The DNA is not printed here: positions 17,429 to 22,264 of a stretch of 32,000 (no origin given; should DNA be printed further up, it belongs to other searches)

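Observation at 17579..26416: Candidate new DNA-end processing module: Dna2-like Fe-S nuclease/SF1B helicase fused protein followed directly by Mre11 and Rad50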

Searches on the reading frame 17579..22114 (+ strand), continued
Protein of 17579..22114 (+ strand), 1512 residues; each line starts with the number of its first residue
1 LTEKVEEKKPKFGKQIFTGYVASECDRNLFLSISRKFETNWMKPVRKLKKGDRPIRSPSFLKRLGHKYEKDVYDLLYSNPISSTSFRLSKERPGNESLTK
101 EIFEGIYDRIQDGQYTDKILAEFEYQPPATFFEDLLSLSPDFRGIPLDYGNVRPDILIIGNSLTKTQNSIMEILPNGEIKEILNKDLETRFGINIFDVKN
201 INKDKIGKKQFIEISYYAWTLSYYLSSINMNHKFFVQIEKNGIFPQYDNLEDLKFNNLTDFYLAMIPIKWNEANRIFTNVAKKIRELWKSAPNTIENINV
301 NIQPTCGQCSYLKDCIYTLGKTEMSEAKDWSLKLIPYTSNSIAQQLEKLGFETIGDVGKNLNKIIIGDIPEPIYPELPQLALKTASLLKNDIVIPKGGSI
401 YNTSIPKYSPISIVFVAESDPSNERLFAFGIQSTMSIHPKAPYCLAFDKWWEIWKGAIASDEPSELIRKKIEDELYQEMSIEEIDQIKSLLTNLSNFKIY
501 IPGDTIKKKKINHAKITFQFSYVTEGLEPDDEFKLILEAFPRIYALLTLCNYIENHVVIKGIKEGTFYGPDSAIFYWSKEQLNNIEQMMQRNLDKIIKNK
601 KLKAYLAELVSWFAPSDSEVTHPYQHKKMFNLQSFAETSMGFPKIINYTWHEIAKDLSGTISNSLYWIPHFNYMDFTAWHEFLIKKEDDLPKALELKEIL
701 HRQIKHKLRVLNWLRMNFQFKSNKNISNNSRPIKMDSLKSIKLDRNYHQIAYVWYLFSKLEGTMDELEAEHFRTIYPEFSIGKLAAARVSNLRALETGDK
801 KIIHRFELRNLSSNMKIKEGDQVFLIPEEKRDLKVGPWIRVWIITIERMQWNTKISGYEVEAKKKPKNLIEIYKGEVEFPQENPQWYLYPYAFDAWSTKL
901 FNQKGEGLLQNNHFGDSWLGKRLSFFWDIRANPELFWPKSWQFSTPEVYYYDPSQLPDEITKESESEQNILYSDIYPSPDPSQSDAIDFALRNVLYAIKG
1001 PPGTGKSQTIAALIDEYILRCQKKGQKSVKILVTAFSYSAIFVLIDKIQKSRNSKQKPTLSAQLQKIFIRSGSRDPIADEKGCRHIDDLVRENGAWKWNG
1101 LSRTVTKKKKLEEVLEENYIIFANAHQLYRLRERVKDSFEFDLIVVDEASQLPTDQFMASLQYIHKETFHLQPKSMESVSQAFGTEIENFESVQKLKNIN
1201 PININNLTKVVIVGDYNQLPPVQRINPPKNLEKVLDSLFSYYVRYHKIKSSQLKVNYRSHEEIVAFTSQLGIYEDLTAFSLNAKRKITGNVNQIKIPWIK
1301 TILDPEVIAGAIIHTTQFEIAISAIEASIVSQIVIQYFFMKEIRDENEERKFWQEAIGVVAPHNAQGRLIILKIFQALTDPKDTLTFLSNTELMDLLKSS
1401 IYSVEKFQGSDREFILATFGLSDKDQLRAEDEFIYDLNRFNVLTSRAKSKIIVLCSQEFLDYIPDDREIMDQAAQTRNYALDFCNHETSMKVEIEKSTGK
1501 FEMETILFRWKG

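Call 69: find_encoding_contigs(protein=P0036, flank=10000, max_places=2)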
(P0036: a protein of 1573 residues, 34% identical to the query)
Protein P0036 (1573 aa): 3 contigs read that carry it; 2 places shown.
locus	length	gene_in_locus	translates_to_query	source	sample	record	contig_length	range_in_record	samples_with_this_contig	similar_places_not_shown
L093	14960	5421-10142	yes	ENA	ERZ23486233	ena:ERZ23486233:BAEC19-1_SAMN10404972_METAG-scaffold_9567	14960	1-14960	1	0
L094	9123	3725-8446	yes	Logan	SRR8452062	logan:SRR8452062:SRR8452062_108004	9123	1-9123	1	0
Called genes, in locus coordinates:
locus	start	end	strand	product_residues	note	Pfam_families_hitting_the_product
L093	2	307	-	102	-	?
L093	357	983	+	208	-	-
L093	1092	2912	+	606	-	PF01555:N6_N4_Mtase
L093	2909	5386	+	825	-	PF04851:ResIII, PF19778:RE_endonuc (weak)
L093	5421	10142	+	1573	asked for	PF13086:AAA_11, PF13087:AAA_12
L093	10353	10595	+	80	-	-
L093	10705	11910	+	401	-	PF00149:Metallophos, PF12850:Metallophos_2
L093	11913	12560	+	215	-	-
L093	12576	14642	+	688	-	-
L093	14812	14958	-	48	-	?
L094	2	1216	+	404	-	?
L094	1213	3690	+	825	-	PF04851:ResIII, PF19778:RE_endonuc (weak)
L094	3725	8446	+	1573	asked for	PF13086:AAA_11, PF13087:AAA_12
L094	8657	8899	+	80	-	-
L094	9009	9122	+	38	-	?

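Call 74: search_solved_structures(query=A1, max_evalue=0.01, show_alignments=0)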
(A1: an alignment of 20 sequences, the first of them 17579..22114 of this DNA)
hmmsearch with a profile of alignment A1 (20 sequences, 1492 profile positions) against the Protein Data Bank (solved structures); distinct sequences matched with E-value up to 0.01: 25.
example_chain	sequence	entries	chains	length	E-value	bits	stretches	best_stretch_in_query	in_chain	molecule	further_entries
4b3g_A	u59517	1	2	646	1.1e-13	52.5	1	962-1138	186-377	DNA-BINDING PROTEIN SMUBP-2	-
4b3f_X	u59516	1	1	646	1.1e-13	52.5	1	962-1138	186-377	DNA-BINDING PROTEIN SMUBP-2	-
5eax_A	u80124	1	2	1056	1.8e-13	51.8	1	1193-1448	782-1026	DNA replication ATP-dependent helicase/nuclease DNA2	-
5eaw_A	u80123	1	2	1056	1.8e-13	51.8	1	1193-1448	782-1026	DNA replication ATP-dependent helicase/nuclease DNA2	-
5ean_A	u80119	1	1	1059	1.9e-13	51.8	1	1193-1448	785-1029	DNA replication ATP-dependent helicase/nuclease DNA2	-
2xzo_A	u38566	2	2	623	6.3e-12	46.8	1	953-1047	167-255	REGULATOR OF NONSENSE TRANSCRIPTS 1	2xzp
2gjk_A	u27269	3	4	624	6.3e-12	46.8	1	953-1047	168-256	Regulator of nonsense transcripts 1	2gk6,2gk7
6ej5_A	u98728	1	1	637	7.1e-12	46.6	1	953-1047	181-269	Regulator of nonsense transcripts 1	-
9qwn_A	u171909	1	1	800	9.4e-12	46.2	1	947-1046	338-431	Isoform 2 of Regulator of nonsense transcripts 1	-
2wjv_A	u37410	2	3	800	1.6e-11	45.4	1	953-1046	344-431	REGULATOR OF NONSENSE TRANSCRIPTS 1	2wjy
8rd3_A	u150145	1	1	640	5.1e-11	43.7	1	938-1037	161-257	ATP-dependent helicase NAM7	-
2xzl_A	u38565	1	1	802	1.3e-10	42.4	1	938-1037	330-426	ATP-DEPENDENT HELICASE NAM7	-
8ro0_Q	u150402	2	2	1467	2e-10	41.8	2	966-1037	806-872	Intron-binding protein aquarius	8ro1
9qdq_A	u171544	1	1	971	2.5e-10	41.5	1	938-1037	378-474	ATP-dependent helicase NAM7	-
5mzn_A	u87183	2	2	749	5.3e-09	37.1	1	962-1018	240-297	Helicase SEN1,Helicase SEN1 | Helicase SEN1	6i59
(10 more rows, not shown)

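Call 87: find_related_loci(query=A1, collection=viral_contigs, flank=5000)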
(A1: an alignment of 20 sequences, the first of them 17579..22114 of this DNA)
Query A1 (1512 aa) in viral_contigs; peptide patterns used: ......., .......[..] (x = any residue, [..] = any of these).
600 stretches matched a pattern (row limit reached: there are more); 3 encode a relative of the query (tblastn E <= 1e-3); 3 distinct loci.
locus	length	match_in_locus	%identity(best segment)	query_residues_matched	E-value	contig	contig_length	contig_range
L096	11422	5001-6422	25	982-1492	3e-41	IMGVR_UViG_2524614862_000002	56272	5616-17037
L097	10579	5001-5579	25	1000-1217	7e-7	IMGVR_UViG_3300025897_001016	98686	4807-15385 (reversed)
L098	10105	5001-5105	54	980-1014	2e-6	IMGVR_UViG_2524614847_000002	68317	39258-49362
